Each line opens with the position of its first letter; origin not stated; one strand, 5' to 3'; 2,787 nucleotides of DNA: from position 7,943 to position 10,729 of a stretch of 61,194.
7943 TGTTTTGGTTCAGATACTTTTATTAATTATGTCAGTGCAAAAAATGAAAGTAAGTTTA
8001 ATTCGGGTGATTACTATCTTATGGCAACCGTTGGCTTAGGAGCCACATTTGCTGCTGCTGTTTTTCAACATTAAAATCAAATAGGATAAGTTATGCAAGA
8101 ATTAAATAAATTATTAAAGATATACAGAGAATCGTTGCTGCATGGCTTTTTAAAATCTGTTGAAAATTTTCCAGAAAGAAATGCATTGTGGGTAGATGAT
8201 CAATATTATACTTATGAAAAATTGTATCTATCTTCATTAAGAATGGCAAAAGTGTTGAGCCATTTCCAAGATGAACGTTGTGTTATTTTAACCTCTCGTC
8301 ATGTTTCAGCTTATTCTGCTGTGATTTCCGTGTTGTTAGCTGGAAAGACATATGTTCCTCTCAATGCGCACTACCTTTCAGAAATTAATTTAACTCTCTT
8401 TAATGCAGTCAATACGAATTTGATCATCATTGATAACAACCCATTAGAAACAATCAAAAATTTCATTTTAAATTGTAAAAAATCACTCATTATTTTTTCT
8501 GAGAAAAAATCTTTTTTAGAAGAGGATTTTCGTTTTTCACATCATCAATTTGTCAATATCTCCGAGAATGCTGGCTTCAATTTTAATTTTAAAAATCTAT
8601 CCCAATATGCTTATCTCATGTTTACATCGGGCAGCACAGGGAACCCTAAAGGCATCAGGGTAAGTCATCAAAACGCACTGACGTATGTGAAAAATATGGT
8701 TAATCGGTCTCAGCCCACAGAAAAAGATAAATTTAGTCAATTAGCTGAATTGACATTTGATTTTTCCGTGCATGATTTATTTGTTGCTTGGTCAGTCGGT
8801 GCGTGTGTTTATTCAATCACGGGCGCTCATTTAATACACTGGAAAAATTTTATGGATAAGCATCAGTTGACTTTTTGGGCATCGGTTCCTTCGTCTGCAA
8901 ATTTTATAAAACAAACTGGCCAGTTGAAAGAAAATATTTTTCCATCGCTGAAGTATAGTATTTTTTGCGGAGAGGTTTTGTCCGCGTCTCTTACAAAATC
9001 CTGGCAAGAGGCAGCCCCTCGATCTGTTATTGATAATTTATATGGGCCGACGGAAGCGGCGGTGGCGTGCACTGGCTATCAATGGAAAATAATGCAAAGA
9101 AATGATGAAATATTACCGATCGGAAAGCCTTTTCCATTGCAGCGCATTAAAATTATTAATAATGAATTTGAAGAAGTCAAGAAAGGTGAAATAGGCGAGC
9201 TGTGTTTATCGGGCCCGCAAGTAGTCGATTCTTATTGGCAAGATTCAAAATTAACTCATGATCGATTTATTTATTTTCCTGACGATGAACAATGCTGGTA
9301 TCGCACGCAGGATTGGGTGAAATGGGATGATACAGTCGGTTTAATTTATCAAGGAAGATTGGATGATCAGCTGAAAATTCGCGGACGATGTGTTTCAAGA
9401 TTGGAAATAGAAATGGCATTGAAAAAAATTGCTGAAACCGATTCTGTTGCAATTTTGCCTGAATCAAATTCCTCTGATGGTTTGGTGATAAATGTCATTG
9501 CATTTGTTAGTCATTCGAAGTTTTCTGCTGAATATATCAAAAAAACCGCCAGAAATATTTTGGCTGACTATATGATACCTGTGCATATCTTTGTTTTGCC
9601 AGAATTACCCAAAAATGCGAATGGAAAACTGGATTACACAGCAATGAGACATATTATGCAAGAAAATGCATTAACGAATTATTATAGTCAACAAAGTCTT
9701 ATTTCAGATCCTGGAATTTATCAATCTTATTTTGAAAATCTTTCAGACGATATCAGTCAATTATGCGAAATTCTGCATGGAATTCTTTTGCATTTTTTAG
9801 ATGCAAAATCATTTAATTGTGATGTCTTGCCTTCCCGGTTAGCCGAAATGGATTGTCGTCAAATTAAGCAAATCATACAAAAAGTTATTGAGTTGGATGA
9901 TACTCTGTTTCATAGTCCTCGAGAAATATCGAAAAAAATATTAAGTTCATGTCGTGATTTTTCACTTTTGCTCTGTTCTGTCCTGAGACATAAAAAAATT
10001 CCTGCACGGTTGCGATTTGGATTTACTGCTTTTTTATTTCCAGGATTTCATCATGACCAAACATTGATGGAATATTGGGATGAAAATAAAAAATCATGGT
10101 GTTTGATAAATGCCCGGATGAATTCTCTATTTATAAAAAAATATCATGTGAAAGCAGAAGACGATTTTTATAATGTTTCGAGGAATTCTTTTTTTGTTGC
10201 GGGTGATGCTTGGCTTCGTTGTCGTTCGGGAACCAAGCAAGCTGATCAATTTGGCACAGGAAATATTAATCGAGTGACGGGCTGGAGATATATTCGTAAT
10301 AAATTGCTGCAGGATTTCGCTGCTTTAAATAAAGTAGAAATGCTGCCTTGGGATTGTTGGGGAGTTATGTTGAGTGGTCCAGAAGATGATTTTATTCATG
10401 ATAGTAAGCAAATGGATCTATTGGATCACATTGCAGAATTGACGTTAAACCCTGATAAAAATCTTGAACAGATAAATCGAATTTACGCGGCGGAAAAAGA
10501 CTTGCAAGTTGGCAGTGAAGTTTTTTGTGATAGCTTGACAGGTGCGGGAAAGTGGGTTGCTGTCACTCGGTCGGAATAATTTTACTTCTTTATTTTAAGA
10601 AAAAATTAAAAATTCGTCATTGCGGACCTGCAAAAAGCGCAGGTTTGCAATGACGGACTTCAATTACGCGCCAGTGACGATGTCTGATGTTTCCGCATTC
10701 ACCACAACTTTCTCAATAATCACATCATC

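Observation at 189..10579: Carrier-protein-less adenylation / KAS III operon with two built-in exporters: candidate orphan secreted-metabolite pathway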

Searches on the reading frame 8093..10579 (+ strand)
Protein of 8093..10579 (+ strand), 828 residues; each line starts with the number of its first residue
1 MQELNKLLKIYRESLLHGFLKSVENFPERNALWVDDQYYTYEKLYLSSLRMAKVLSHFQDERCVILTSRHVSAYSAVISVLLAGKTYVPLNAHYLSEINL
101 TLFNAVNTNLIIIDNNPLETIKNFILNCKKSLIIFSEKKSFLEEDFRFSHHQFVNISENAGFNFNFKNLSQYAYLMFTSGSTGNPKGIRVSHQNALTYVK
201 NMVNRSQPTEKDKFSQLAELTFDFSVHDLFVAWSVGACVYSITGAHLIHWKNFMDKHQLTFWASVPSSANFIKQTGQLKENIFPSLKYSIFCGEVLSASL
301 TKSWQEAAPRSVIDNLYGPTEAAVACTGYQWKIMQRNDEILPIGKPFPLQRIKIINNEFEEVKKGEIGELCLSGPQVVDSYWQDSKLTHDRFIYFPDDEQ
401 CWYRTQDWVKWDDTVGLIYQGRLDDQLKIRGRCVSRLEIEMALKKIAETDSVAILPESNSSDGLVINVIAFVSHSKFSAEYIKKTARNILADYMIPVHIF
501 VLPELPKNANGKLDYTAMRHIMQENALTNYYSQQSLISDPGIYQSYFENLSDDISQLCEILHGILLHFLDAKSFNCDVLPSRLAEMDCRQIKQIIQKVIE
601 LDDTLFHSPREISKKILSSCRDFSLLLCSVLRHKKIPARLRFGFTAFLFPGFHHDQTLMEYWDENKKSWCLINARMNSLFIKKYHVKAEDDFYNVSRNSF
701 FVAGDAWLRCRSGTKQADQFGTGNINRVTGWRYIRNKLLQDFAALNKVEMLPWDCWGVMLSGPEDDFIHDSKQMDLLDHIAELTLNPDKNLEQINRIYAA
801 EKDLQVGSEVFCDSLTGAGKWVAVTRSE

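Call 3: search_protein_families(library=pfam, proteins=[window:8093-10579:+])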
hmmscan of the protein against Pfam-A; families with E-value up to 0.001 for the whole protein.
window:8093-10579:+ (828 aa): 2 families
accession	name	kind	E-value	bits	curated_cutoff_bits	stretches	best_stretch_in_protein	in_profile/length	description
PF00501.34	AMP-binding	-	9e-59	199.6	29.9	1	21-382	3-384/384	AMP-binding enzyme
PF13193.12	AMP-binding_C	-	8.2e-05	23.9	24.5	1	438-512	1-76/76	AMP-binding enzyme C-terminal domain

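Call 4: search_protein_families(library=ncbifam, proteins=[window:8093-10579:+])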
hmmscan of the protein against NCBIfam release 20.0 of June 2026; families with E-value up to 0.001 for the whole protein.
window:8093-10579:+ (828 aa): 96 families (the best 25 are shown)
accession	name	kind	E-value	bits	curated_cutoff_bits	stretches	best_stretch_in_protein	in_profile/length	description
TIGR01733.1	AA-adenyl-dom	subfamily_domain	4.2e-79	266.3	317.4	1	40-452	1-407/409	amino acid adenylation domain-containing protein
TIGR01734.1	D-ala-DACP-lig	equivalog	1.2e-68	231.9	559.85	1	21-519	8-499/504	D-alanine--poly(phosphoribitol) ligase subunit DltA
NF003417.0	PRK04813.1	subfamily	3e-68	230.6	476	1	19-519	9-500/505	D-alanine--poly(phosphoribitol) ligase subunit DltA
TIGR03098.1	ligase_PEP_1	hypoth_equivalog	1.3e-53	182.3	592.35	1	21-519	8-515/517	acyl-CoA ligase (AMP-forming), exosortase A system-associated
NF004282.0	PRK05691.1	subfamily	1.7e-53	180.3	4090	1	17-519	1135-1623/4334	non-ribosomal peptide synthase/polyketide synthase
NF047350.1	aureusi_NRPS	equivalog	1.4e-50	171.4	2500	2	281-525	659-898/2373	aureusimine non-ribosomal peptide synthetase AusA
NF038078.1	NRPS_MxcG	equivalog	3e-50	170.6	2300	1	18-526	461-964/1442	myxochelin non-ribosomal peptide synthetase MxcG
NF041803.1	NRPS_SolG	exception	4.5e-50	170.2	2200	1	19-519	567-1071/1163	solanimycin non-ribosomal peptide synthetase SolG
NF004837.0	PRK06187.1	subfamily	7.4e-49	166.4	476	1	19-526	14-526/531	long-chain-fatty-acid--CoA ligase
NF007605.2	PRK10252.1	equivalog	8e-44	149.5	2400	1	148-518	574-957/1292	enterobactin non-ribosomal peptide synthetase EntF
NF005702.0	PRK07514.1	subfamily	3.6e-35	121.3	558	1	32-522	22-500/506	malonyl-CoA synthase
NF006182.0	PRK08316.1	subfamily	3e-34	118.4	663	1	17-524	15-519/523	fatty acyl-CoA synthetase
NF004114.0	PRK05605.1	equivalog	8.7e-33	113.5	766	1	168-524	219-571/575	long-chain-fatty-acid--CoA ligase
NF052269.1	Staph_lig_FadD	equivalog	3.3e-32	111.5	650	1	36-526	25-497/499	long-chain-fatty-acid--CoA ligase FadD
TIGR01923.1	menE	equivalog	7.7e-32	110.7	330.15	1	40-514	1-438/442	o-succinylbenzoate--CoA ligase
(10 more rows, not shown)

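Call 9: search_solved_structures(query=window:8093-10579:+, max_evalue=0.01)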
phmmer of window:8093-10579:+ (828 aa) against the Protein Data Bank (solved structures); distinct sequences matched with E-value up to 0.01: 209 (the best 60 are shown).
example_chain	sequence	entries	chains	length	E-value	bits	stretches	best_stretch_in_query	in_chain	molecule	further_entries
4oxi_A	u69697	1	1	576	5.5e-78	266.2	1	11-521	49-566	Enterobactin synthetase component F-related protein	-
6mfy_A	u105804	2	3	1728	5.6e-72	246.3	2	5-518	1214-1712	Linear gramicidin synthase subunit A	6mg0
9be3_A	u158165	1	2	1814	7.8e-72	245.8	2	5-518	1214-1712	Linear gramicidin synthase subunit A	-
9meh_A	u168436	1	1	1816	7.9e-72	245.8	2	5-518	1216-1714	Linear gramicidin synthase subunit A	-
9be4_A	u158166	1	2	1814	7.9e-72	245.8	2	5-518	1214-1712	Linear gramicidin synthase subunit A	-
6mfz_A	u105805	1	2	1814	8e-72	245.8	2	5-518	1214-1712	Linear gramicidin synthase subunit A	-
8k4r_A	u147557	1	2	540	4.1e-56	193.8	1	16-519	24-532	Non-ribosomal peptide synthetase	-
8xjz_C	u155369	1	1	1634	8.5e-51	176.2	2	169-513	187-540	Peptide synthetase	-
6akd_A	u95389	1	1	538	5.7e-49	170.2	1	17-516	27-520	AMP-dependent synthetase and ligase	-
1amu_A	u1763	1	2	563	7.9e-47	163.1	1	12-516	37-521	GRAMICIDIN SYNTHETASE 1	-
9bfd_A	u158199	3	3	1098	5e-44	153.8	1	16-518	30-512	Tyrocidine synthase 1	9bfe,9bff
3e7w_A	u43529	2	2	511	2.3e-42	148.3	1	15-516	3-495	D-alanine--poly(phosphoribitol) ligase subunit 1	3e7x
7ly7_A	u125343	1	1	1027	7.6e-41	143.3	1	172-520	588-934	BmdB, Bacillamide NRPS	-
7ly4_E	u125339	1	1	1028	7.6e-41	143.3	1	172-520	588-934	BmdB, bacillamide NRPS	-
3dhv_A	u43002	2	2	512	8.1e-40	139.9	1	27-517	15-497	D-alanine-poly(phosphoribitol) ligase | D-alanine--poly(phosphoribitol) ligase subunit 1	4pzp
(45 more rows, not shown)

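Call 11: find_homologous_proteins(query=window:8093-10579:+, max_evalue=1e-10)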
Query window:8093-10579:+ (828 aa): 2923 proteins with E <= 1e-10 among 8000 candidates; the best 120 are listed.
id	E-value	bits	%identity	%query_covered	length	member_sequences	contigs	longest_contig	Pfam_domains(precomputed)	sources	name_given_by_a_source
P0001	0.0e+0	1927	100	100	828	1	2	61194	PF00501.35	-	-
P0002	2.6e-181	623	54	62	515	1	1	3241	PF00501.35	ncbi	-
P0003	5.6e-174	599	52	61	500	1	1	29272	PF00501.35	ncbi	-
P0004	3.8e-167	576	52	62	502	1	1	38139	PF00501.35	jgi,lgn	-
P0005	1.1e-150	522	49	62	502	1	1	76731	PF00501.35,PF13193.13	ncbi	-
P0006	6.8e-145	502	39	62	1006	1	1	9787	PF00501.35,PF13193.13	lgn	-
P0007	1.2e-141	492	45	62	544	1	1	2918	PF00501.35,PF13193.13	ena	-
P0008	4.3e-140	487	45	60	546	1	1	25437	PF00501.35,PF13193.13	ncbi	-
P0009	1.1e-139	485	43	61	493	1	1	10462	PF00501.35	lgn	-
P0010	7.5e-131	456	44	61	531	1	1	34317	PF00501.35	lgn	-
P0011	2.8e-121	424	40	62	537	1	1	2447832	PF00501.35,PF13193.13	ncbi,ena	-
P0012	1.1e-118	416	39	62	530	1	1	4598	PF00501.35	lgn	-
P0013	9.9e-118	413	40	62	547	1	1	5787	PF00501.35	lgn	-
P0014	3.6e-116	407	39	61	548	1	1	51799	PF00501.35,PF13193.13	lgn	-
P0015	5.4e-116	407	39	62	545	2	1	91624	PF00501.35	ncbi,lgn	-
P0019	3.0e-110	388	40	60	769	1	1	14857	PF03403.20,PF00501.35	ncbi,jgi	jgi:D-alanine--poly(phosphoribitol) ligase subunit 1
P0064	9.7e-95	337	36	63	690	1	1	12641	PF00501.35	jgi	jgi:amino acid adenylation domain-containing protein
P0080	8.0e-93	330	37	60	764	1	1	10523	PF03403.20,PF00501.35,PF00561.27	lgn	-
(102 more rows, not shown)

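Call 12: find_encoding_contigs(protein=P0003, flank=10000, max_places=3)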
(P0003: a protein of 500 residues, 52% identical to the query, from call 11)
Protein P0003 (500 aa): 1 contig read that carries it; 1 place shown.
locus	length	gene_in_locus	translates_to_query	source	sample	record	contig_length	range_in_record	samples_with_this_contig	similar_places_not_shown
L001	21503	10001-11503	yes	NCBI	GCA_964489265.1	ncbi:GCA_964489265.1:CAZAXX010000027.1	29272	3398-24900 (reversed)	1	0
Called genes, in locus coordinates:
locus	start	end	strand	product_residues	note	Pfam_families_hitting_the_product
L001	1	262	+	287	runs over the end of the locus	-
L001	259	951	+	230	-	-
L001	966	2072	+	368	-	PF02770:Acyl-CoA_dh_M, PF00441:Acyl-CoA_dh_1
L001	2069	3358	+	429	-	PF01554:MatE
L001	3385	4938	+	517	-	PF00501:AMP-binding, PF13193:AMP-binding_C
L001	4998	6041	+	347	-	PF25917:BSH_RND, PF25973:BSH_CzcB (weak), PF25876:HH_MFP_RND (weak), PF25954:Beta-barrel_RND_2 (weak), PF25989:YknX_C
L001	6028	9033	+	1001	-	PF00873:ACR_tran, PF03176:MMPL (weak)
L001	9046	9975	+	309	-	PF08541:ACP_syn_III_C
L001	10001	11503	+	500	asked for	PF00501:AMP-binding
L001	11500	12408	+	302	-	PF01841:Transglut_core (weak)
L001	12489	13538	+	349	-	-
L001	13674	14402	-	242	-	PF02348:CTP_transf_3, PF12804:NTP_transf_3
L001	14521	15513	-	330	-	PF08240:ADH_N, PF00107:ADH_zinc_N, PF13602:ADH_zinc_N_2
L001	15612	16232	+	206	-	PF07603:Lcl_C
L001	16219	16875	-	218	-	-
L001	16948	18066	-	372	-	PF04107:GCS2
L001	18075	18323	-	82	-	-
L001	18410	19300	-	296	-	PF09925:DUF2157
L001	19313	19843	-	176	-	-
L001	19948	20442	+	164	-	PF00160:Pro_isomerase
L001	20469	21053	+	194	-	PF13505:OMP_b-brl, PF01389:OmpA_membrane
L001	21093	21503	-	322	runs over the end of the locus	-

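Call 13: find_encoding_contigs(protein=P0004, flank=10000, max_places=3)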
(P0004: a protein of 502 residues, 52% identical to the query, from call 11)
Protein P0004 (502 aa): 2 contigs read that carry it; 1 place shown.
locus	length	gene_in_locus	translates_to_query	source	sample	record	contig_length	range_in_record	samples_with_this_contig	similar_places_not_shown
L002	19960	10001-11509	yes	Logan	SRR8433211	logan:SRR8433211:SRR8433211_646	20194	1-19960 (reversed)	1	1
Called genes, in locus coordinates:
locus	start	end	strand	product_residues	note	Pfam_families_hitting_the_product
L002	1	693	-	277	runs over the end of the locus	PF04378:RsmJ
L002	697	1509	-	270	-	PF01177:Asp_Glu_race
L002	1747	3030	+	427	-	PF00278:Orn_DAP_Arg_deC, PF02784:Orn_Arg_deC_N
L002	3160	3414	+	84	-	PF00550:PP-binding (weak)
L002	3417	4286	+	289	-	-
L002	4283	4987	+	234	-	-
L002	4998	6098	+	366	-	PF02770:Acyl-CoA_dh_M, PF00441:Acyl-CoA_dh_1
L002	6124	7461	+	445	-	PF01554:MatE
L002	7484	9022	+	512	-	PF00501:AMP-binding, PF13193:AMP-binding_C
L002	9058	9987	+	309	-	PF08545:ACP_syn_III (weak), PF08541:ACP_syn_III_C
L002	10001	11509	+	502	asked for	PF00501:AMP-binding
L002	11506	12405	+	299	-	PF01841:Transglut_core (weak)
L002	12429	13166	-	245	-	PF02348:CTP_transf_3, PF12804:NTP_transf_3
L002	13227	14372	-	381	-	PF01266:DAO (faint), PF01494:FAD_binding_3, PF04820:Trp_halogenase (faint), PF07992:Pyr_redox_2 (faint), PF13450:NAD_binding_8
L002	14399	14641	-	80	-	-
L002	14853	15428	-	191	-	-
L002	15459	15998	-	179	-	-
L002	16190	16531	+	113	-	-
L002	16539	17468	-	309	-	PF13847:Methyltransf_31 (weak), PF13649:Methyltransf_25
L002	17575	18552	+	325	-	PF01636:APH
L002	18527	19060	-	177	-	PF01712:dNK (faint), PF13238:AAA_18 (faint), PF13521:AAA_28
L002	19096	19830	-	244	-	PF00376:MerR, PF13411:MerR_1, PF09278:MerR-DNA-bind (weak), PF07366:SnoaL, PF12680:SnoaL_2 (weak)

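Call 14: find_encoding_contigs(protein=P0005, flank=10000, max_places=3)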
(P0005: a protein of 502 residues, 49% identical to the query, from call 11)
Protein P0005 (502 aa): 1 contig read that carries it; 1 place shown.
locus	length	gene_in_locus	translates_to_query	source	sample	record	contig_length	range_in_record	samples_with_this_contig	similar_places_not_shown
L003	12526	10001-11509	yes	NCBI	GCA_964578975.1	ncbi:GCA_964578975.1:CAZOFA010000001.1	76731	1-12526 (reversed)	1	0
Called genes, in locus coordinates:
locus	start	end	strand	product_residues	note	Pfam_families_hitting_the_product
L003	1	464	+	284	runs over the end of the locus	-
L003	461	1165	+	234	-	-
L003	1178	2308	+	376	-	PF02770:Acyl-CoA_dh_M, PF00441:Acyl-CoA_dh_1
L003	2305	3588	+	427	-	PF01554:MatE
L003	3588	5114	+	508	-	PF00501:AMP-binding, PF13193:AMP-binding_C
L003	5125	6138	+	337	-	PF00364:Biotin_lipoyl (faint), PF25917:BSH_RND, PF25973:BSH_CzcB, PF25944:Beta-barrel_RND (weak), PF25954:Beta-barrel_RND_2 (weak), PF25967:RND-MFP_C (weak), PF25989:YknX_C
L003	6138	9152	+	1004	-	PF00873:ACR_tran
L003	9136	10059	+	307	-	PF08541:ACP_syn_III_C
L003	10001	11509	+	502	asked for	PF00501:AMP-binding, PF13193:AMP-binding_C (faint)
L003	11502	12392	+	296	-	PF01841:Transglut_core (weak)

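Call 15: find_encoding_contigs(protein=P0001, flank=10000, max_places=4)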
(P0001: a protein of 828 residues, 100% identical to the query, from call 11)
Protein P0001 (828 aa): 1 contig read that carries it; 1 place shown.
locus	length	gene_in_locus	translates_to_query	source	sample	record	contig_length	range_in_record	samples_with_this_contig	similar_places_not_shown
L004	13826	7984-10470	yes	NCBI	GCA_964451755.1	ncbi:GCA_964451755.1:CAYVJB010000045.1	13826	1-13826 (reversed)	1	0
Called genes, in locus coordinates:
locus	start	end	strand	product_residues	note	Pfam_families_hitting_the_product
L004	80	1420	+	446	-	PF01554:MatE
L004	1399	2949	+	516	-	PF00501:AMP-binding, PF13193:AMP-binding_C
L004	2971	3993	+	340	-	PF25917:BSH_RND, PF25973:BSH_CzcB, PF25989:YknX_C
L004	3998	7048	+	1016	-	PF00873:ACR_tran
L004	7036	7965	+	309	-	PF08541:ACP_syn_III_C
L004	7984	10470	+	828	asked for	PF00501:AMP-binding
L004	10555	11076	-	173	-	PF00160:Pro_isomerase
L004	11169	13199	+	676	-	PF02743:dCache_1, PF22673:MCP-like_PDC_1 (weak), PF00211:Guanylate_cyc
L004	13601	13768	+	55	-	PF08085:Entericidin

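Call 25: search_protein_families(library=pfam, proteins=[L002:3160-3414:+, L002:3417-4286:+, L002:4283-4987:+, L002:4998-6098:+, L002:11506-12405:+, L001:12489-13538:+, L002:9058-9987:+], max_evalue=1)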
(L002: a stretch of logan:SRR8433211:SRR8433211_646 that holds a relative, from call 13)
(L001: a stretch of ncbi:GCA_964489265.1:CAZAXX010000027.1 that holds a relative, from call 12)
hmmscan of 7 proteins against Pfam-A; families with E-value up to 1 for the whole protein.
L002:3160-3414:+ (84 aa): 2 families
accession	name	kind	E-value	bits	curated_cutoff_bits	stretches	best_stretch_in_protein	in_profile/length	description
PF00550.31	PP-binding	-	5.4e-07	30.2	20.8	1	15-77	10-67/67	Phosphopantetheine attachment site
PF14573.12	PP-binding_2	-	0.0035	18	32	1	22-81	27-88/96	Acyl-carrier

L002:3417-4286:+ (289 aa): 0 families

L002:4283-4987:+ (234 aa): 1 family
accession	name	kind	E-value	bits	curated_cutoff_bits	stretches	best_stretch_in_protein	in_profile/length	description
PF00441.29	Acyl-CoA_dh_1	-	0.18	12.4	22.4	1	135-189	30-84/150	Acyl-CoA dehydrogenase, C-terminal domain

L002:4998-6098:+ (366 aa): 4 families
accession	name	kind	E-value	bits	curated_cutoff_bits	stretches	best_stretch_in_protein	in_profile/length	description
PF00441.29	Acyl-CoA_dh_1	-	2.3e-16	60.7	22.4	1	224-355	2-146/150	Acyl-CoA dehydrogenase, C-terminal domain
PF02770.24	Acyl-CoA_dh_M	-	4.3e-12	46.5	33.3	1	111-206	2-96/97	Acyl-CoA dehydrogenase, middle domain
PF02771.21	Acyl-CoA_dh_N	-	0.011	16.5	22.9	1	49-97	55-104/113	Acyl-CoA dehydrogenase, N-terminal domain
PF08028.16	Acyl-CoA_dh_2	-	0.017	15.9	22.7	0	283-337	69-123/134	Acyl-CoA dehydrogenase, C-terminal domain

L002:11506-12405:+ (299 aa): 2 families
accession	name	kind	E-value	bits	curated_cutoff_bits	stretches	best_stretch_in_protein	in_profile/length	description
PF01841.26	Transglut_core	-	9.3e-07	29.5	23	1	90-147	51-108/108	Transglutaminase-like superfamily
PF13471.12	Transglut_core3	-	0.16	12.4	26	1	92-118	57-83/117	Transglutaminase-like superfamily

L001:12489-13538:+ (349 aa): 3 families
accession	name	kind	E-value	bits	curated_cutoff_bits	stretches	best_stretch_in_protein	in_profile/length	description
PF06228.19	ChuX_HutX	-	0.046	14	25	1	62-135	25-97/134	Haem utilisation ChuX/HutX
PF12998.12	ING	-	0.07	14.1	23.9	1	103-167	45-101/102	Inhibitor of growth proteins N-terminal histone-binding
PF23216.1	WH_CYT4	-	0.12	13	27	1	302-335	61-94/97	Mitochondrial protein cyt-4, winged helix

L002:9058-9987:+ (309 aa): 6 families
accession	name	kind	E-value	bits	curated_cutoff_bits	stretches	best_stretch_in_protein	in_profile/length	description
PF08541.16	ACP_syn_III_C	-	1e-15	58.1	26.6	1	220-309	2-90/90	3-Oxoacyl-[acyl-carrier-protein (ACP)] synthase III C terminal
PF08545.16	ACP_syn_III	-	1.2e-05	25.6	24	1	114-187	5-80/80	3-Oxoacyl-[acyl-carrier-protein (ACP)] synthase III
PF08392.18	FAE1_CUT1_RppA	-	0.00038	20.3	27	1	53-144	84-173/290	FAE1/Type III polyketide synthase-like protein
PF01827.32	FTH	-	0.04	14.1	22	0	208-279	33-103/141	FTH domain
PF20300.4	prok_STING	-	0.078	13.4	27.1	0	224-258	34-69/137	Prokaryotic STING domain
PF12728.13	HTH_17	-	0.14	12.9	27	0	18-36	4-22/51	Helix-turn-helix domain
